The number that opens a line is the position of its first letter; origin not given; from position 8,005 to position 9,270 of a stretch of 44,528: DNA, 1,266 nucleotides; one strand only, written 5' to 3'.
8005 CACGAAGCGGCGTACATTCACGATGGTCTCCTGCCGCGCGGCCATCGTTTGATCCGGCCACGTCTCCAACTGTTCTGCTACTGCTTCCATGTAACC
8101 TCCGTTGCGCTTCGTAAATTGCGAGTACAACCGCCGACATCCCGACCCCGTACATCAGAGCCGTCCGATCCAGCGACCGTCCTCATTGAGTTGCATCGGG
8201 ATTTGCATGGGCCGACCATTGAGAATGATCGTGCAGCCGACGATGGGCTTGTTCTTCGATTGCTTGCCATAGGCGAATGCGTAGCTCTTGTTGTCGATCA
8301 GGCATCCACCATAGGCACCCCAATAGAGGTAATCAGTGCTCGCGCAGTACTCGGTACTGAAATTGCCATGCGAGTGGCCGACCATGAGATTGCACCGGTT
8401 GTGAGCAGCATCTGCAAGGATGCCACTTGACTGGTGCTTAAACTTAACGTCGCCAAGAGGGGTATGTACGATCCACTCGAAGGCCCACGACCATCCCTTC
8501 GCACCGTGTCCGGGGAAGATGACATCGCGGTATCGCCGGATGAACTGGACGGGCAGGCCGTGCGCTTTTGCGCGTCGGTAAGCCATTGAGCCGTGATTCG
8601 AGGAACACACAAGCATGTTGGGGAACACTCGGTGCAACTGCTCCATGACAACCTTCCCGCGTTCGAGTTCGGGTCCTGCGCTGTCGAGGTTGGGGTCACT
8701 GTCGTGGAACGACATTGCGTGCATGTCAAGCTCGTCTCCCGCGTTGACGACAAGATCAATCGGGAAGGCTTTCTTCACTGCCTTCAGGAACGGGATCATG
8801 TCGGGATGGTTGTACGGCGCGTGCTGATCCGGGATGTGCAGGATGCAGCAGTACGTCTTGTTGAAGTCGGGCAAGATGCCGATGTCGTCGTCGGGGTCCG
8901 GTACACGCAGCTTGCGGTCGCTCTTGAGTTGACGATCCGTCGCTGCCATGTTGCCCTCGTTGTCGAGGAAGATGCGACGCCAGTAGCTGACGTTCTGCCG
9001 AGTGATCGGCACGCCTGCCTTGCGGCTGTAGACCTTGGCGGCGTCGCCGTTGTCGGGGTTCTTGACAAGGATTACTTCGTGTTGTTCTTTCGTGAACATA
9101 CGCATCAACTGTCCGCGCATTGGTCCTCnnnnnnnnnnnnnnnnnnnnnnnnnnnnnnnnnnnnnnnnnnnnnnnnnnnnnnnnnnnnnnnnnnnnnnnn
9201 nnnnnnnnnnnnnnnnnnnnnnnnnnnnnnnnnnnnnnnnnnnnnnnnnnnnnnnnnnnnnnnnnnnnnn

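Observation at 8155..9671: A split minimal CCA/poly(A)-type nucleotidyltransferase and HTH-metallophosphoesterase pair may be an RNA 3'-end repair or nucleotide-signal module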

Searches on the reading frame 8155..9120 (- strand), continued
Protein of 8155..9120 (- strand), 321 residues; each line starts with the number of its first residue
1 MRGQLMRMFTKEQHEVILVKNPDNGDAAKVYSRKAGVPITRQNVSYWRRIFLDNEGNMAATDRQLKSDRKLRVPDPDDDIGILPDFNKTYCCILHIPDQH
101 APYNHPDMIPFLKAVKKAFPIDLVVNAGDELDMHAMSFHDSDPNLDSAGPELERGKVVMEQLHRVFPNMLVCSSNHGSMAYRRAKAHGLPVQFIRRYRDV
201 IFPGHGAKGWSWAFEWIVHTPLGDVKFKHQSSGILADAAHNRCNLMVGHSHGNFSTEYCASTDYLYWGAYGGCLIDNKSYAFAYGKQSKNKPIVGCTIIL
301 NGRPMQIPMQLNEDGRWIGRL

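Call 98: find_related_loci(query=A4, collection=viral_contigs, flank=10000)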
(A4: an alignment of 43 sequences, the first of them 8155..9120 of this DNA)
Query A4 (321 aa) in viral_contigs; peptide patterns used: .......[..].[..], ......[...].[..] (x = any residue, [..] = any of these).
254 stretches matched a pattern; 228 encode a relative of the query (tblastn E <= 1e-3); the best 80 are kept; 80 distinct loci.
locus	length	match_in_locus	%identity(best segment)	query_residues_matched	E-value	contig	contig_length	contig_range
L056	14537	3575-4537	67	1-321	2e-143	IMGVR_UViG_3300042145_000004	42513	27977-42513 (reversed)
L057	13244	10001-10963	67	1-321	2e-143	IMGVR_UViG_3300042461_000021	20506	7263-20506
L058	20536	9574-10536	67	1-321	2e-143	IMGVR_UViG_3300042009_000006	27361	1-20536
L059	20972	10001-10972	65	1-321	1e-141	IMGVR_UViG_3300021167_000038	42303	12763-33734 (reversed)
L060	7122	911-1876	63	1-321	3e-141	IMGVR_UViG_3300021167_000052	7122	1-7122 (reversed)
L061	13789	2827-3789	64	1-321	4e-140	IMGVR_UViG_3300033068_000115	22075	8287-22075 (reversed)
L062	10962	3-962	62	2-321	8e-140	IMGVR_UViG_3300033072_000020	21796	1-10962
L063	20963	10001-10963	62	1-321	7e-139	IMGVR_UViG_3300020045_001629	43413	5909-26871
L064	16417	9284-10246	61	1-321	1e-137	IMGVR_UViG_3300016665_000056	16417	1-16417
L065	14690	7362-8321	64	1-321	1e-137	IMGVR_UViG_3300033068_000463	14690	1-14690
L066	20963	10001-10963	63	1-321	3e-137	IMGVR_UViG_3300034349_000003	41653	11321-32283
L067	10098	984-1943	62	1-321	2e-136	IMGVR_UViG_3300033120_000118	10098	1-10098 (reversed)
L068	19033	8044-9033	61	1-321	1e-133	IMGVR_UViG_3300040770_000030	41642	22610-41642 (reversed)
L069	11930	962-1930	60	1-321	2e-129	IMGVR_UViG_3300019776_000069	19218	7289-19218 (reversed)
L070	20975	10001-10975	59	1-321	4e-127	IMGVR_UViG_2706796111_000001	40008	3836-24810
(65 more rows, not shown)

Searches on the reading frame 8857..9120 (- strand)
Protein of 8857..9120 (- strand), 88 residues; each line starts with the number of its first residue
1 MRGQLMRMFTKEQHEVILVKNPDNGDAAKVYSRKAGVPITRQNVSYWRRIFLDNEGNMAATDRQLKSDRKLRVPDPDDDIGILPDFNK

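Call 89: search_solved_structures(query=A5, max_evalue=10, show_alignments=3)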
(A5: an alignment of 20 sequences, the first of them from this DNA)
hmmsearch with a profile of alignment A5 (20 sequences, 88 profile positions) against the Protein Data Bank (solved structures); distinct sequences matched with E-value up to 10: 0.

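Call 90: search_protein_families(library=pfam, alignment_id=A5, max_evalue=10)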
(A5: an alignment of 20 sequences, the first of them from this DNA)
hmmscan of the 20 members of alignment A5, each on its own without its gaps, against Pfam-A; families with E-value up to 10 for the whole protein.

A. member 1, seq(88 aa): 0 families

B. families by the number of members that match (of 20 scanned): 6 families
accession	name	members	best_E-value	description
PF25554.1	PTS_EIIB_BC_N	1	0.048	PTS system fructose specific EIIB'BC N-terminal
PF13629.12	T2SS-T3SS_pil_N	1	0.095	Pilus formation protein N terminal region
PF25680.1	Mom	1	0.1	Mom protein family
PF25494.1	Beta-prop_Rol-3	1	0.14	Rol-3 five-bladed beta-propeller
PF08445.16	FR47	1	0.14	FR47-like protein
PF00795.27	CN_hydrolase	1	0.15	Carbon-nitrogen hydrolase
